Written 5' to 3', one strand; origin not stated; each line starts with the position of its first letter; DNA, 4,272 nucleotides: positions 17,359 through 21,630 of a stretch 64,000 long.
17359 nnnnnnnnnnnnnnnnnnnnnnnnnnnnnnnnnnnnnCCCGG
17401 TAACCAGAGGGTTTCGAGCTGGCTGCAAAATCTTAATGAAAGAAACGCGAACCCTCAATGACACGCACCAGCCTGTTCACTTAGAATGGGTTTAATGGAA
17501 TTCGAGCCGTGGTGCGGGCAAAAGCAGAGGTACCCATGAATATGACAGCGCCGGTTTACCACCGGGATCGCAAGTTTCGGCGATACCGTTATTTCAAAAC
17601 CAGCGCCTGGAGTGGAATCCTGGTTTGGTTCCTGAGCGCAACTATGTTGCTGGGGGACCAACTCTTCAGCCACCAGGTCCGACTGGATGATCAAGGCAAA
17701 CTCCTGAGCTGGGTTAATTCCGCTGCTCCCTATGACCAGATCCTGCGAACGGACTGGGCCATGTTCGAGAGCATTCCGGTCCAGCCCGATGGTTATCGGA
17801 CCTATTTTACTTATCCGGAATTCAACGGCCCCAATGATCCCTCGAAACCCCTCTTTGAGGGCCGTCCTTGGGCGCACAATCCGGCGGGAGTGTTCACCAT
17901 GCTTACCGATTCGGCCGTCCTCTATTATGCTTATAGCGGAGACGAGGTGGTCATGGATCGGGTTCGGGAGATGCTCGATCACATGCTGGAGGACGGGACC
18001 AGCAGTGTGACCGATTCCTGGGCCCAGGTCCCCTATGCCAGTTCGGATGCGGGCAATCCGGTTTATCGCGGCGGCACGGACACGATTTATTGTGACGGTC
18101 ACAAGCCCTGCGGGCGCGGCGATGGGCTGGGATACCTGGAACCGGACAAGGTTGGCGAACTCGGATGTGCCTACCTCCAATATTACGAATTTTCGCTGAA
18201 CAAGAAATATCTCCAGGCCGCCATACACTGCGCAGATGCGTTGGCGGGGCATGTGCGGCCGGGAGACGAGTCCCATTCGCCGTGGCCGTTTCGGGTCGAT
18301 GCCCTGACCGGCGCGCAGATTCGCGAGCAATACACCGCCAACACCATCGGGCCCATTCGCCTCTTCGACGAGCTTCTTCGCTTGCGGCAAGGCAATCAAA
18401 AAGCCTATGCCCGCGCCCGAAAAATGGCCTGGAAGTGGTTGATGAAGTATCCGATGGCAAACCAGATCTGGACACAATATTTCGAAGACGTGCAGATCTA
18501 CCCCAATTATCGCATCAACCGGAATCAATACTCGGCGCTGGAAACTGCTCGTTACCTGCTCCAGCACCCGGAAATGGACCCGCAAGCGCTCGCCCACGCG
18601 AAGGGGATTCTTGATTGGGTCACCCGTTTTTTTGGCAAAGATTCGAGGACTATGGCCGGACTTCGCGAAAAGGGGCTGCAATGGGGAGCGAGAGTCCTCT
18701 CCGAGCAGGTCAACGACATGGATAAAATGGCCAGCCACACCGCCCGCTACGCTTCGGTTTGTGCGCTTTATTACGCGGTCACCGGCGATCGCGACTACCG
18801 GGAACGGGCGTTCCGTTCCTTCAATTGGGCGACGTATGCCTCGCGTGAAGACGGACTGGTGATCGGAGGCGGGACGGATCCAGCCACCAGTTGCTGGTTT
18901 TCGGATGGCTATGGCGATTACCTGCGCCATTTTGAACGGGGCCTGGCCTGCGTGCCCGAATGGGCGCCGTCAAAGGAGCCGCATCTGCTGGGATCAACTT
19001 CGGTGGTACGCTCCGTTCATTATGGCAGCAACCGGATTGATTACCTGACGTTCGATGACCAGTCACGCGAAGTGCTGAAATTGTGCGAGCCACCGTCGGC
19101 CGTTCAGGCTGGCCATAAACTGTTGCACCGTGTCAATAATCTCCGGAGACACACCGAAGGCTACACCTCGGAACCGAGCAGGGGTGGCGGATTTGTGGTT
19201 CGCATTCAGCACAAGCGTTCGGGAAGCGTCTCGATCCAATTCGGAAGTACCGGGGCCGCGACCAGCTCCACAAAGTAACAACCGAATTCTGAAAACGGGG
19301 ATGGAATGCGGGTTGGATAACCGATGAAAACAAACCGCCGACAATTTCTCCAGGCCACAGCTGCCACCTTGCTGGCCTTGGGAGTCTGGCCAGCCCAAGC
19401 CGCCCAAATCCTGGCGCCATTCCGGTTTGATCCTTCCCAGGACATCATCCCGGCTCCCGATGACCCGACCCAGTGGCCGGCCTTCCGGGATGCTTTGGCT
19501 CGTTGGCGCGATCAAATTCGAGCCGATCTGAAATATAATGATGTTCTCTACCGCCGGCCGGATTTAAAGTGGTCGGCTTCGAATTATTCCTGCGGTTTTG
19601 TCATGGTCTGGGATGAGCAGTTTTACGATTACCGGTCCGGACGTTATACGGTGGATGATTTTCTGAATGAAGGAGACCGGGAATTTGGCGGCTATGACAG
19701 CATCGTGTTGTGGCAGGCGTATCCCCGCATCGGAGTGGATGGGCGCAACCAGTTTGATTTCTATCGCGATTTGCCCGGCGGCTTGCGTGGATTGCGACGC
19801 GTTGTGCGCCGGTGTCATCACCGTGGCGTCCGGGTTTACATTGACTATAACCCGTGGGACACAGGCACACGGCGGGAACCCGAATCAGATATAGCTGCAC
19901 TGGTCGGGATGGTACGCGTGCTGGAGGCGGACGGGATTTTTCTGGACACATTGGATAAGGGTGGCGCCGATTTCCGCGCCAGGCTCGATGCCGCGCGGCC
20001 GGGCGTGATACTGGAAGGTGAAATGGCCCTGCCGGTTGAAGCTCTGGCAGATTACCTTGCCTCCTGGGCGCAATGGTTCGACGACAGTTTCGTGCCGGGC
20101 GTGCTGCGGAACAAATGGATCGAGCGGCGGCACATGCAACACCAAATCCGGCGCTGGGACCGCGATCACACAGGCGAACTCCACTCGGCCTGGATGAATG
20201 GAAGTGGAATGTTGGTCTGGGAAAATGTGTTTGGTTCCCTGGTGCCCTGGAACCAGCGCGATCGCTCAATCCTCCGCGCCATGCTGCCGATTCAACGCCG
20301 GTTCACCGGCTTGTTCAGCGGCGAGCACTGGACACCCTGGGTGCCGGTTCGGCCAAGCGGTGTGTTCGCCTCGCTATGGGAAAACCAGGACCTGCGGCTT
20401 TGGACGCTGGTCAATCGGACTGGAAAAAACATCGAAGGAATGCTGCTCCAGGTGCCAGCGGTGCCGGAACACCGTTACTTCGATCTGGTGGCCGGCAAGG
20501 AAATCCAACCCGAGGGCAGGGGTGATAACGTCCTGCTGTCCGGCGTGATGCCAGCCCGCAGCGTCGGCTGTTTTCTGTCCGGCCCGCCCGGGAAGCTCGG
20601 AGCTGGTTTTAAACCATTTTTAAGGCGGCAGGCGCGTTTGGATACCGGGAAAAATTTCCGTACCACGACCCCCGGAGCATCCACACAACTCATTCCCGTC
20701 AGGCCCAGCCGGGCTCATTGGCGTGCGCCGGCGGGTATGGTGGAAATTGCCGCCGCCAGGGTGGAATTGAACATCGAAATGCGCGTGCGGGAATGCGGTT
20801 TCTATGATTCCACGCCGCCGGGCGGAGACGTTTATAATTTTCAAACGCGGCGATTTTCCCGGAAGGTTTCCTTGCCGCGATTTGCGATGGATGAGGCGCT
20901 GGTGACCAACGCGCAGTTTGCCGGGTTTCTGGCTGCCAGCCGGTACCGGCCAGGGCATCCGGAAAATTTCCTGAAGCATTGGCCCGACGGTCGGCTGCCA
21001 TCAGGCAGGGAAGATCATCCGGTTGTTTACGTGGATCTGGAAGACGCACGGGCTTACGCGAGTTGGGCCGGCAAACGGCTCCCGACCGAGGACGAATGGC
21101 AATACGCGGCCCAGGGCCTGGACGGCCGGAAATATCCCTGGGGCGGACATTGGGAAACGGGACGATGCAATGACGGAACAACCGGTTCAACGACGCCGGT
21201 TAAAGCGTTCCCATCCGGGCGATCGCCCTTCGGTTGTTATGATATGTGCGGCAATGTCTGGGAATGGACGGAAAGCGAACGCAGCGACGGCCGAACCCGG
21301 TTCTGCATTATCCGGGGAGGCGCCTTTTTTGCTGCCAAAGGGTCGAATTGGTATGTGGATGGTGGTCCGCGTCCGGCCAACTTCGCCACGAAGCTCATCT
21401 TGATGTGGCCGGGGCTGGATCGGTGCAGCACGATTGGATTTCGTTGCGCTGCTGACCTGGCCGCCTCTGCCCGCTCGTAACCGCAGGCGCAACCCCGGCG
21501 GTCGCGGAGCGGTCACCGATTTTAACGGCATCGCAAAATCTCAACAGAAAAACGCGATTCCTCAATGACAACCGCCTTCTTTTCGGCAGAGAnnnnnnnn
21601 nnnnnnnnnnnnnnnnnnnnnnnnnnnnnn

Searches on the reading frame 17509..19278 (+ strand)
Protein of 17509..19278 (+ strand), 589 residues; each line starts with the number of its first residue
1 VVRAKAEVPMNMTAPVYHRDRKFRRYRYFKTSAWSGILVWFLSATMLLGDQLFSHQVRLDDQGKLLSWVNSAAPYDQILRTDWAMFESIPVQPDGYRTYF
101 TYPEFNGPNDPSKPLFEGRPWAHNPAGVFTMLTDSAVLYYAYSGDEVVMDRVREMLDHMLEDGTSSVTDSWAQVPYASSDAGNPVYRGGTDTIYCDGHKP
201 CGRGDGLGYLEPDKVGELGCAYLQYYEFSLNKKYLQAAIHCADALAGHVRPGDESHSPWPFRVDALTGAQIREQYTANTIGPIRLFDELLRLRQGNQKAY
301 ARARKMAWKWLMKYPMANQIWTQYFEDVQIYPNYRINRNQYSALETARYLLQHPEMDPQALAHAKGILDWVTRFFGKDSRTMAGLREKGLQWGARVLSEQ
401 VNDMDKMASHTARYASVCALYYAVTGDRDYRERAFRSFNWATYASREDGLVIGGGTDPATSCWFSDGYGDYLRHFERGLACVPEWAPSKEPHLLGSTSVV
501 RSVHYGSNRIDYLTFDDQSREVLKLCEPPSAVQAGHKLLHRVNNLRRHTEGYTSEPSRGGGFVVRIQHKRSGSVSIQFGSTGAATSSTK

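Call 10: search_protein_families(library=pfam, proteins=[window:17509-19278:+])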
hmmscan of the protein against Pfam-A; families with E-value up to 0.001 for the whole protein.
window:17509-19278:+ (589 aa): 0 families

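Call 27: search_protein_families(library=ncbifam, proteins=[window:17536-19278:+], max_evalue=0.00001)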
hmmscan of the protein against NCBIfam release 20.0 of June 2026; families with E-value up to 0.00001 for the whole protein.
window:17536-19278:+ (580 aa): 0 families

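Call 36: search_solved_structures(query=window:17536-19278:+, max_evalue=1)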
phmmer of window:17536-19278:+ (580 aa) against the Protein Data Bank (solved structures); distinct sequences matched with E-value up to 1: 0.

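Call 38: search_protein_families(library=pfam, proteins=[window:17536-19278:+], max_evalue=1)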
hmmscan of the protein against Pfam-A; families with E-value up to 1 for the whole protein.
window:17536-19278:+ (580 aa): 0 families

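Call 40: find_homologous_proteins(query=window:17536-19278:+, max_evalue=1e-10)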
Query window:17536-19278:+ (580 aa): 1855 proteins with E <= 1e-10 among 8000 candidates; the best 120 are listed.
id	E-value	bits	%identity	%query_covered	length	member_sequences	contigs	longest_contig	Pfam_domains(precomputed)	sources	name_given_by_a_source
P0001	0.0e+0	1312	95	100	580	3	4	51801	-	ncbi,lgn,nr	ncbi:MAG TPA: hypothetical protein VG077_14330 [Verrucomicrobiae bacterium]|nr:hypothetical protein 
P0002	0.0e+0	1201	88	100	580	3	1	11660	-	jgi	-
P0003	0.0e+0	1200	87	100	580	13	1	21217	-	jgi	jgi:hypothetical protein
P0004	0.0e+0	1182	86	100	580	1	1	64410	-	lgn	-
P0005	0.0e+0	1180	87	100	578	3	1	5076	-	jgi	-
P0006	0.0e+0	1173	86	100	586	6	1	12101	-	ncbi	-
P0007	0.0e+0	1143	85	97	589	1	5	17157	-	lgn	-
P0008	0.0e+0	1132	83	98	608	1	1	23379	-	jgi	jgi:hypothetical protein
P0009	0.0e+0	1121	83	96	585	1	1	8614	-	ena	-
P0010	0.0e+0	1108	81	99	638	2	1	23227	-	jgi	-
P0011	0.0e+0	1069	83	94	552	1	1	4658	-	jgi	-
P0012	0.0e+0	1066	81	96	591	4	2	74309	-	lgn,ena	-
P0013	0.0e+0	1055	81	93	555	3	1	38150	-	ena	-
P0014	0.0e+0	1041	79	96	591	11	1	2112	-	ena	-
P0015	0.0e+0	1033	77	97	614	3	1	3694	-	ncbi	-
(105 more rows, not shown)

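Call 51: predict_structure(alignment_id=A3)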
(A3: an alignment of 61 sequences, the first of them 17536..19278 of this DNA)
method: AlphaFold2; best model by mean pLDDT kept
length: 580 residues; sequences in the alignment: 61
mean_pLDDT: 80.3   pTM: 0.84
mean pLDDT of the five models: 80.3, 79.7, 77.5, 73.0, 68.6
residues with pLDDT >= 90: 254; 70-90: 171; 50-70: 106; < 50: 49
segments of 3 or more residues with pLDDT < 50: 1-10, 35-41, 318-320, 372-374, 379-389, 392-395, 572-580
pLDDT, mean of each block of 10 residues (from residue 1): 36 58 74 50 68 84 93 91 80 63 70 66 92 97 91 79 76 70 66 65 86 97 97 94 86 78 76 95 98 96 85 59 61 90 95 94 68 48 45 56 91 97 90 86 61 65 93 95 97 97 98 97 97 93 95 97 95 43
secondary structure, 60 per line:
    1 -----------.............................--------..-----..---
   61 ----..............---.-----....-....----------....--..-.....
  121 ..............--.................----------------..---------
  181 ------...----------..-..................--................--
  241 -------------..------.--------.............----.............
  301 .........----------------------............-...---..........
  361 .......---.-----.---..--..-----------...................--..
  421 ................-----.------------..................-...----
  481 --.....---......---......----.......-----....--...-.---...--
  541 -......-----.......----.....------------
elements in order: H12-40 H65-78 E93-96 E107-110 H116-134 H137-153 H203-220 H223-238 H271-283 H288-309 H332-343 H351-367 H398-416 H419-435 H455-472 E483-487 E491-496 E500-505 E510-516 E522-525 E528-530 E542-547 E553-559 E564-568

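Call 54: fold_search(model_id=the predicted structure, library=pdb)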
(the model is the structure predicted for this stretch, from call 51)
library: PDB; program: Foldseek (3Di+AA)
matches with E <= 10: 690; with E <= 0.001: 111
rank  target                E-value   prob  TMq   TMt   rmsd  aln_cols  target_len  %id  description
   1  1x9d_A                2.8e-06  1.00  0.38  0.47   7.9       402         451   11  Crystal Structure Of Human Class I alpha-1,2-Mannosidase In Complex With Thio-Disaccharide Substrate Analogue (released 2005-02-22)
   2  5kk7_A                4.8e-06  1.00  0.38  0.46   7.9       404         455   12  Crystal structure of the class I human endoplasmic reticulum 1,2-alpha-mannosidase T688A mutant and Thio-disaccharide  (released 2017-05-10)
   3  4qjy_A                4.8e-06  1.00  0.38  0.35  12.5       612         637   11  Crystal structure of native Ara127N, a GH127 beta-L-arabinofuranosidase from Geobacillus Stearothermophilus T6 (released 2015-06-10)
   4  9r4o_A                5.5e-06  1.00  0.37  0.55   8.7       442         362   15  Crystal structure of inactive (D163N) variant CtGH76 from Chaetomium thermophilum in complex with alpha-1,6-mannobiose (released 2025-07-16)
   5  3gt5                  7.8e-06  1.00  0.47  0.66   6.6       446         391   12  Crystal structure of an N-acetylglucosamine 2-epimerase family protein from Xylella fastidiosa (released 2009-04-14)
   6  9r4p_A                9.0e-06  1.00  0.37  0.56   8.6       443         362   15  Crystal structure of inactive (D164N) variant CtGH76 from Chaetomium thermophilum in complex with alpha-1,6-mannobiose (released 2025-07-16)
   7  7ag4_A                1.2e-05  1.00  0.43  0.58   6.9       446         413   12  Crystal structure of active site mutant of SQ Isomerase (YihS-H248A) from Salmonella enterica in complex with sulfofru (released 2021-04-14)
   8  9r4k                  1.2e-05  1.00  0.38  0.55   8.4       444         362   15  Crystal structure of CtGH76 from Chaetomium thermophilum (released 2025-07-16)
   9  5kij_A                1.3e-05  1.00  0.37  0.46   8.1       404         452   11  Crystal structure of the class I human endoplasmic reticulum 1,2-alpha-mannosidase and Man9GlcNAc2-PA complex (released 2017-05-10)
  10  1nxc_A                1.5e-05  1.00  0.41  0.49   7.8       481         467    9  Structure of mouse Golgi alpha-1,2-mannosidase IA reveals the molecular basis for substrate specificity among Class I  (released 2004-05-04)
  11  4qk0_A                1.6e-05  1.00  0.36  0.34  13.0       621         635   12  Crystal structure of Ara127N-Se, a GH127 beta-L-arabinofuranosidase from Geobacillus Stearothermophilus T6 (released 2015-06-10)
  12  7ag4_F                2.0e-05  1.00  0.42  0.57   7.6       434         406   11  Crystal structure of active site mutant of SQ Isomerase (YihS-H248A) from Salmonella enterica in complex with sulfofru (released 2021-04-14)
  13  2afa_A                2.0e-05  1.00  0.44  0.59   7.6       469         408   11  Crystal Structure of putative NAG isomerase from Salmonella typhimurium (released 2005-08-16)
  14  1fmi                  2.2e-05  1.00  0.39  0.47   8.5       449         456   12  CRYSTAL STRUCTURE OF HUMAN CLASS I ALPHA1,2-MANNOSIDASE (released 2001-01-17)
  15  2rgk_A                2.5e-05  1.00  0.42  0.56   6.8       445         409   10  Functional annotation of Escherichia coli yihS-encoded protein (released 2008-08-26)
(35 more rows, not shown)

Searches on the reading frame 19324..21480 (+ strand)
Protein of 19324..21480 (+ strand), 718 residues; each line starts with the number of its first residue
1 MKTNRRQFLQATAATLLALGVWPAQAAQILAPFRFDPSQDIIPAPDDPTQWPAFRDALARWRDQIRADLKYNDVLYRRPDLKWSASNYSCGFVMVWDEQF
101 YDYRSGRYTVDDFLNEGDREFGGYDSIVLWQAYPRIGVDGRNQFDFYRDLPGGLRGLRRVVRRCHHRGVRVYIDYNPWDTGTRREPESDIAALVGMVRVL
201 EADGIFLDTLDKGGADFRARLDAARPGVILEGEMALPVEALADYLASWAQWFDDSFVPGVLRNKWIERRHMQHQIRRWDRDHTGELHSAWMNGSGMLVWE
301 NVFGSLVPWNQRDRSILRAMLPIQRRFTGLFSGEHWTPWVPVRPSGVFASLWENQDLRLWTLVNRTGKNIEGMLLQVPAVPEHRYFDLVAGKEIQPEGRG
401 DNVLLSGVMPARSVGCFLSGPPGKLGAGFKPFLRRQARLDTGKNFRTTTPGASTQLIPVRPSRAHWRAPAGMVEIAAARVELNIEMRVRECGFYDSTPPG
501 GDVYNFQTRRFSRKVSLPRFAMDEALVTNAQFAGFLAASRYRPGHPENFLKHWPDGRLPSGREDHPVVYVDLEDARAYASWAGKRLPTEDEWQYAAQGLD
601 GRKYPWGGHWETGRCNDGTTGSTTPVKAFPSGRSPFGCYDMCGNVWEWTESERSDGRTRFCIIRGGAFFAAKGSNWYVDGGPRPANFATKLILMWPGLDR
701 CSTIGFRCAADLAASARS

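Call 10: search_protein_families(library=pfam, proteins=[window:19324-21480:+])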
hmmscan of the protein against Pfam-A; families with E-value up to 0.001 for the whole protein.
window:19324-21480:+ (718 aa): 1 family
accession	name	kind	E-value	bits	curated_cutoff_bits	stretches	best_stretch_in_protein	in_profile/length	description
PF03781.23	FGE-sulfatase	-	2.5e-39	135.9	23.3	1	508-709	25-254/255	Sulfatase-modifying factor enzyme 1-like domain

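Call 27: search_protein_families(library=ncbifam, proteins=[window:19324-21480:+], max_evalue=0.00001)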
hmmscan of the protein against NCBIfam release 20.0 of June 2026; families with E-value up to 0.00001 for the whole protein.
window:19324-21480:+ (718 aa): 4 families
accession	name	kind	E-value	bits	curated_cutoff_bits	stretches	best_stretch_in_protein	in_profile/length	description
NF041186.1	SenA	equivalog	5.4e-19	68.8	420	1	502-652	186-321/382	selenoneine synthase SenA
TIGR03440.2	egtB_TIGR03440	equivalog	2.1e-18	66.6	360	1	562-652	271-351/413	ergothioneine biosynthesis protein EgtB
TIGR03525.2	GldK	equivalog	1e-13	51.4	350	1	582-653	254-338/408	T9SS ring complex lipoprotein PorK/GldK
TIGR04344.1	ovoA_Nterm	equivalog_domain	9.2e-10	38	400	1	568-652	298-383/444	5-histidylcysteine sulfoxide synthase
